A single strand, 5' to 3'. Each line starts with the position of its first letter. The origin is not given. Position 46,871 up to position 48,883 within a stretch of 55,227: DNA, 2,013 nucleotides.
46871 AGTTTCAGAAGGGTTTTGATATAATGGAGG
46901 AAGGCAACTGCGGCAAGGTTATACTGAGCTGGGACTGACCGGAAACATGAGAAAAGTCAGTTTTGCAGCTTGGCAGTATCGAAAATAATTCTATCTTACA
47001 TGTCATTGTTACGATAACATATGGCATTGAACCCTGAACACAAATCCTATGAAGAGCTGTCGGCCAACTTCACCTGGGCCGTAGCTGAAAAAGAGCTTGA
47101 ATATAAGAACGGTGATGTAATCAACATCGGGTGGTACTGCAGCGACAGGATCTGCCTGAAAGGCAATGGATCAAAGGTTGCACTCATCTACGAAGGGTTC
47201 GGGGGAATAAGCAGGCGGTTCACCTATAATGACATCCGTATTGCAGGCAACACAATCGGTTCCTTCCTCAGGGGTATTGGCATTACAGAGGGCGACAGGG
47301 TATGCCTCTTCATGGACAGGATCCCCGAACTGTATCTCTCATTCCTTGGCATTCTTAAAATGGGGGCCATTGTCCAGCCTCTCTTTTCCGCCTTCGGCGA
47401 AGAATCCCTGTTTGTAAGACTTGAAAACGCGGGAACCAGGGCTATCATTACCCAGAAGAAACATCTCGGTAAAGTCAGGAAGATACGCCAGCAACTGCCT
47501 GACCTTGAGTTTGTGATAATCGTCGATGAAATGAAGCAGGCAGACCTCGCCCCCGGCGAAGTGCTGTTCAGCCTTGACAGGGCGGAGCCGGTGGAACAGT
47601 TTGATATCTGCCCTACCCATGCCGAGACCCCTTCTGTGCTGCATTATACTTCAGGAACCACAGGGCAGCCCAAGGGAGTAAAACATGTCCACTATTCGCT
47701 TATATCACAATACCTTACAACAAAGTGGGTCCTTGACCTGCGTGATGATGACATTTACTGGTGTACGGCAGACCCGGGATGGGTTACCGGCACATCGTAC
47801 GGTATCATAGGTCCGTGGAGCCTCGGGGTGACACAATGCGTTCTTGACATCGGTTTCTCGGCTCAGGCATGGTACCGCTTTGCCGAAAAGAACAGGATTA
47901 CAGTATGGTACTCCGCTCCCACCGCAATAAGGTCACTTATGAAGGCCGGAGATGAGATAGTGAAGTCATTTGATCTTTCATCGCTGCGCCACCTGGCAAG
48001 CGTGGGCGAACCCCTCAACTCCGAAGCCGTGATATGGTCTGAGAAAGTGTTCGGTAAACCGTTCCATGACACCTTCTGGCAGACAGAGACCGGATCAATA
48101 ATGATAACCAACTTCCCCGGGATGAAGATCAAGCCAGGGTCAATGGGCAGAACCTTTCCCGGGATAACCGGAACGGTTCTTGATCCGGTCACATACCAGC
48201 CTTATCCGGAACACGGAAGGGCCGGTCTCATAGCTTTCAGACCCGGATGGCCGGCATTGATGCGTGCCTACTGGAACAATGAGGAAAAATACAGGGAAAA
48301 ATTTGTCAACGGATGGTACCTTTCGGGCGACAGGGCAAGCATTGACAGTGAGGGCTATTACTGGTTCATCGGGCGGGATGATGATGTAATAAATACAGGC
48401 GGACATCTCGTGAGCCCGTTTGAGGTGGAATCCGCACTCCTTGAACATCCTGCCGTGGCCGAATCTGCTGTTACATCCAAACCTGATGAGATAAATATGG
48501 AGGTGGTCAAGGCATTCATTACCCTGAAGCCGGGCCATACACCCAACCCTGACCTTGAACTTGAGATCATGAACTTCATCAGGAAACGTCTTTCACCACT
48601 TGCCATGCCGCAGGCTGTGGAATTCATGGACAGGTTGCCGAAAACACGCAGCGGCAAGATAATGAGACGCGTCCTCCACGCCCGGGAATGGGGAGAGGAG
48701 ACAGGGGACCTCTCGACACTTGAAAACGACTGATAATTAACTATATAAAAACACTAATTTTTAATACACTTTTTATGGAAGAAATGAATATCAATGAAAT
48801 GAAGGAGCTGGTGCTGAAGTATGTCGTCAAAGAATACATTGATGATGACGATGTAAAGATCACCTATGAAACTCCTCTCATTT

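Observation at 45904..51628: tdh and kbl separated by an AcsA-type adenylase, a DltC-like carrier protein and a second Kbl-type oxoamine synthase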

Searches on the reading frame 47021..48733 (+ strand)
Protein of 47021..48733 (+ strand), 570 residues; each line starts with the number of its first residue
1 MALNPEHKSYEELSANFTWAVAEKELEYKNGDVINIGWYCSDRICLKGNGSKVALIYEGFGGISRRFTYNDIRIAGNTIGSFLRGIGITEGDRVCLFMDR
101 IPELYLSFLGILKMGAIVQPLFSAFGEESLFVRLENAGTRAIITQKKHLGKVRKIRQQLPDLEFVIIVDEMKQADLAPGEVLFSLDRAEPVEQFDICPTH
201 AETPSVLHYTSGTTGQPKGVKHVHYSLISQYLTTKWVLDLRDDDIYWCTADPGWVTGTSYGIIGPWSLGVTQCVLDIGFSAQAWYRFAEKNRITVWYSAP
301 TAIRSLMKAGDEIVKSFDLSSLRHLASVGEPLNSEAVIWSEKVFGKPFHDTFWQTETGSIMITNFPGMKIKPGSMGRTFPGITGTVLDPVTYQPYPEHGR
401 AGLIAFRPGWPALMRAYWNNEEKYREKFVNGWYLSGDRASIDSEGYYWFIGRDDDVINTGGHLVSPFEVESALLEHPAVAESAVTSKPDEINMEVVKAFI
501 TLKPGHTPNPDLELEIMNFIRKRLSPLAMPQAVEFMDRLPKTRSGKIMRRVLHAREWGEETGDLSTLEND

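Call 3: search_protein_families(library=pfam, proteins=[window:47021-48733:+])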
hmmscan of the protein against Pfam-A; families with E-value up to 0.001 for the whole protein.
window:47021-48733:+ (570 aa): 2 families
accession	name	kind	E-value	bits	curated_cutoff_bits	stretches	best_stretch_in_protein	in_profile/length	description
PF00501.34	AMP-binding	-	2.7e-71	240.8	29.9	1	48-418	7-384/384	AMP-binding enzyme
PF13193.12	AMP-binding_C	-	6.5e-24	85.1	24.5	1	468-546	1-76/76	AMP-binding enzyme C-terminal domain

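Call 4: search_protein_families(library=ncbifam, proteins=[window:47021-48733:+], max_evalue=0.01)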
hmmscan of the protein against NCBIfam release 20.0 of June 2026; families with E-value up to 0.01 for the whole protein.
window:47021-48733:+ (570 aa): 105 families (the best 25 are shown)
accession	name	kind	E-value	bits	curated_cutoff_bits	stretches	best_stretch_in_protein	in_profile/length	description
NF003313.0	PRK04319.1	equivalog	1.6e-224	746.4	729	1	4-568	13-573/574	acetate--CoA ligase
TIGR02188.1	Ac_CoA_lig_AcsA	equivalog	1.1e-143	479.8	724.95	1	25-569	47-619/629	acetate--CoA ligase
NF001208.0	PRK00174.1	subfamily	1.1e-141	473.3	657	1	26-569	69-634/649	acetate--CoA ligase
NF047394.1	AcylCoAsynMbcS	equivalog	2.5e-101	339.9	850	1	50-557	25-521/525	acyl-CoA synthetase MbcS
NF007815.0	PRK10524.1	equivalog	9.5e-89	298.6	955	1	34-569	52-616/629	propionate--CoA ligase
NF004837.0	PRK06187.1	subfamily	3.4e-87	292.9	476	1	65-560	32-526/531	long-chain-fatty-acid--CoA ligase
TIGR02316.1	propion_prpE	equivalog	2.4e-79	267.6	827.4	1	35-569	52-615/628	propionate--CoA ligase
TIGR02262.1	benz_CoA_lig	subfamily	8.4e-75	252.4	375.25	1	42-552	11-505/508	benzoate-CoA ligase family protein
NF006181.0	PRK08314.1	subfamily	4.3e-68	229.9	705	1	65-560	48-558/563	long-chain-fatty-acid--CoA ligase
NF006182.0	PRK08316.1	subfamily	1.2e-65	221.9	663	1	51-554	26-515/523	fatty acyl-CoA synthetase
NF004808.0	PRK06155.1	equivalog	9e-61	205.7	722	1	65-564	45-530/542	ATP-dependent acyl-CoA ligase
NF005947.1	PRK08008.1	equivalog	5.5e-57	193.5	651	1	49-552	20-517/518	crotonobetaine/carnitine-CoA ligase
NF004822.0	PRK06178.1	equivalog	2e-56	191.8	782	1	65-554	61-565/571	acyl-CoA synthetase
NF053567.1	HBDA_AROS1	equivalog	1.4e-55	188.7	1000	1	64-550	37-513/523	3-hydroxybenzoate--CoA ligase HbdA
NF004758.0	PRK06087.1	equivalog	1.1e-52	179.3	736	1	65-553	49-532/548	medium-chain fatty-acid--CoA ligase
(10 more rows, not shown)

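Call 18: search_solved_structures(query=window:47021-48730:+, show_alignments=2, max_evalue=1e-30)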
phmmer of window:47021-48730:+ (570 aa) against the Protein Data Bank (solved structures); distinct sequences matched with E-value up to 1e-30: 68 (the best 60 are shown).
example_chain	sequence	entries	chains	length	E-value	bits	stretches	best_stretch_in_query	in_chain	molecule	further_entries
9g79_B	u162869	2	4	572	2.2e-165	554.9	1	8-568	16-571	Acetyl-coenzyme A synthetase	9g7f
8rpk_A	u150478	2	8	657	6.4e-116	391.6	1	13-568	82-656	Acetate--CoA ligase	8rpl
2p2f_A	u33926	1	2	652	1.1e-104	354.5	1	16-567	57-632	Acetyl-coenzyme A synthetase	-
5jrh_A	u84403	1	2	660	1.2e-104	354.4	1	16-567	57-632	Acetyl-coenzyme A synthetase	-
2p2m_A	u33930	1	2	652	2.5e-104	353.3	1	16-567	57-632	Acetyl-coenzyme A synthetase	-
2p2b_A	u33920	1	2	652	4e-104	352.7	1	16-567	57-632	Acetyl-coenzyme A synthetase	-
2p2q_A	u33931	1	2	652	6e-104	352.1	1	16-567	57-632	Acetyl-coenzyme A synthetase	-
2p2j_A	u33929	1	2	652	7.7e-104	351.7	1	16-567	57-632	Acetyl-coenzyme A synthetase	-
2p20_A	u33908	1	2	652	7.9e-104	351.7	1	16-567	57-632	Acetyl-coenzyme A synthetase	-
1pg3_A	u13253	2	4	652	1.3e-103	351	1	16-567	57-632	acetyl-CoA synthetase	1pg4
7kcp_A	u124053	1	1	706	1.2e-102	347.8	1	31-568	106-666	Acetyl-coenzyme A synthetase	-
7kq6_A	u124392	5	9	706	1.4e-102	347.5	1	31-568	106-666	Acetyl-coenzyme A synthetase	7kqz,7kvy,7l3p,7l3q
11km_A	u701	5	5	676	7.1e-102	345.2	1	51-568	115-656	Acetyl-coenzyme A synthetase | Probable acetyl-coenzyme A synthetase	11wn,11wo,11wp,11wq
7kdn_A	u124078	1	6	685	7.4e-102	345.2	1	34-568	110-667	Acetyl-coenzyme A synthetase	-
7mmz_A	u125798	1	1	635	2.8e-99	336.6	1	25-569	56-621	Acetyl-coenzyme A synthetase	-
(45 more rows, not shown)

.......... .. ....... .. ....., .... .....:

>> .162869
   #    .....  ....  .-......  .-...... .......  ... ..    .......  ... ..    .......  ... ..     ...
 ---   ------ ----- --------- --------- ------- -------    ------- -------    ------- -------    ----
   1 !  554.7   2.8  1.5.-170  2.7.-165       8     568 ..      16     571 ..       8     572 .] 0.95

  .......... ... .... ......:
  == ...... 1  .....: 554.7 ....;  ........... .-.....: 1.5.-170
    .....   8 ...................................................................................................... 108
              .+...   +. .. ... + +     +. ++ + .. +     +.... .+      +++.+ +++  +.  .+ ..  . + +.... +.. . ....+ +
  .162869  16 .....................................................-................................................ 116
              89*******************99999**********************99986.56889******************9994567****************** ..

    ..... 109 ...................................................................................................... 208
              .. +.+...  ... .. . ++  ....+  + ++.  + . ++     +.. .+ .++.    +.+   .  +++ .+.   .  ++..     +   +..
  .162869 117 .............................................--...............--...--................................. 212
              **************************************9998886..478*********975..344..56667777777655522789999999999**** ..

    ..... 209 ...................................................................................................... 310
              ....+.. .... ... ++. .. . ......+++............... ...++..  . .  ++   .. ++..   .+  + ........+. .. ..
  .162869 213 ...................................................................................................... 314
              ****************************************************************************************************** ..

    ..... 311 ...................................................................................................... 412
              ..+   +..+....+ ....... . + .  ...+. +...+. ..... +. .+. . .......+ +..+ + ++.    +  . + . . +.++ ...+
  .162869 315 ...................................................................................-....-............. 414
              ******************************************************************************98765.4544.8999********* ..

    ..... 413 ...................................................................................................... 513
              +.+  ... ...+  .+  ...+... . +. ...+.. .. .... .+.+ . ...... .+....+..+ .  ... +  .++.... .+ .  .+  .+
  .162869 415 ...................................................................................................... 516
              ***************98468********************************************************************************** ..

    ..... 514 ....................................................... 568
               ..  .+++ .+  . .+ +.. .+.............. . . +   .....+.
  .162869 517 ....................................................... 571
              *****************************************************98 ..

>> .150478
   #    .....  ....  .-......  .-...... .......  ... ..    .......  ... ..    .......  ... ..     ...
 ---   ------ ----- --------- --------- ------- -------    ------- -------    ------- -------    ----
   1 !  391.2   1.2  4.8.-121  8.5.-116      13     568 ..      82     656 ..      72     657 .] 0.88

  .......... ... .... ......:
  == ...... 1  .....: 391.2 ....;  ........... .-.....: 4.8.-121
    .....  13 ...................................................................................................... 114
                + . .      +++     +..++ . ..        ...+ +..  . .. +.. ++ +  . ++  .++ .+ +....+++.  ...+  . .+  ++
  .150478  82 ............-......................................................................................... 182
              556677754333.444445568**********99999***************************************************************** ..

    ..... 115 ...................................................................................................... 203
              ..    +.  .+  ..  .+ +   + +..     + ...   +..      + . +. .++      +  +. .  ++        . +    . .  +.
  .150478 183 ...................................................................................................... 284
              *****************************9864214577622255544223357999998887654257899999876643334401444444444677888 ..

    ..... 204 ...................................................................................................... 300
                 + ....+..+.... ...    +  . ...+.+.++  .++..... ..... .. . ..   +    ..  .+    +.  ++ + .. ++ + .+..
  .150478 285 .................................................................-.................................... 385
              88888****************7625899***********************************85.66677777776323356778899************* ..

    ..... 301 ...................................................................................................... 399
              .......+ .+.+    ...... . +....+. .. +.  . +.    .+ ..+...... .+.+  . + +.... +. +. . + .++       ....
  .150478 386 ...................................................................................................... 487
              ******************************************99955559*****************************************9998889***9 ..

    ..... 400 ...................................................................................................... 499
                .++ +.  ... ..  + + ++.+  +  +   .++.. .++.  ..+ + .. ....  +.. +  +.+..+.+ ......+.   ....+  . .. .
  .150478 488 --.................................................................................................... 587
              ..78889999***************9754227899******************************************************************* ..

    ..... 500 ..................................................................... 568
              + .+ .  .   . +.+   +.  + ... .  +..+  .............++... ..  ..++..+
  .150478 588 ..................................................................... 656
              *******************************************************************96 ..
